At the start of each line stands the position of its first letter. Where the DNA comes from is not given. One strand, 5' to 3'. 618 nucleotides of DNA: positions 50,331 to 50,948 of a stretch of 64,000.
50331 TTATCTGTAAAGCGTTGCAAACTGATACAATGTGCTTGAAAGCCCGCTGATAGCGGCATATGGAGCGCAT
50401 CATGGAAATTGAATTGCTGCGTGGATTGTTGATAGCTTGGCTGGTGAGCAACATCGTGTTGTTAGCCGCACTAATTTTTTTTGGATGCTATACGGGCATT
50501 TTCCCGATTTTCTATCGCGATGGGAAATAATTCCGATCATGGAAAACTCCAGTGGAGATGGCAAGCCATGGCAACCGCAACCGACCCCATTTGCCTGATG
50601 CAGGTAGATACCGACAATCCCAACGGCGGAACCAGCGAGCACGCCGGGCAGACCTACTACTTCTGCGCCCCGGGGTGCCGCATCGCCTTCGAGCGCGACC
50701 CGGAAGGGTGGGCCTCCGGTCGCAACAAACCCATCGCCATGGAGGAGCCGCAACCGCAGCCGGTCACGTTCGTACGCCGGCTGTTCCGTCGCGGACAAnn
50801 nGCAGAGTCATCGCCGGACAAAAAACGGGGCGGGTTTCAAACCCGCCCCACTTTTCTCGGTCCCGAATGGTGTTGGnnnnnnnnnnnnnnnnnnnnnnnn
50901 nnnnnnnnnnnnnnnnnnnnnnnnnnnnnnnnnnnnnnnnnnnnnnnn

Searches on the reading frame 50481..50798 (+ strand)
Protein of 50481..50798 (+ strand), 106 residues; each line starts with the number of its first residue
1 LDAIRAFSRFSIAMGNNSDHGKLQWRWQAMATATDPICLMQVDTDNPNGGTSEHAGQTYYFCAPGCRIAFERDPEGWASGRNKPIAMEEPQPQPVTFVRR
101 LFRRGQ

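Call 90: search_protein_families(library=pfam, proteins=[window:50481-50798:+], max_evalue=0.00001)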
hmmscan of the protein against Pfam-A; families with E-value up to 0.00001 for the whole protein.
window:50481-50798:+ (106 aa): 1 family
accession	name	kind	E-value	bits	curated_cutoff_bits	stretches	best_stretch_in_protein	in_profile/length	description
PF04945.19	YHS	-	5.5e-09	36.3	30.3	1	34-80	2-46/47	YHS domain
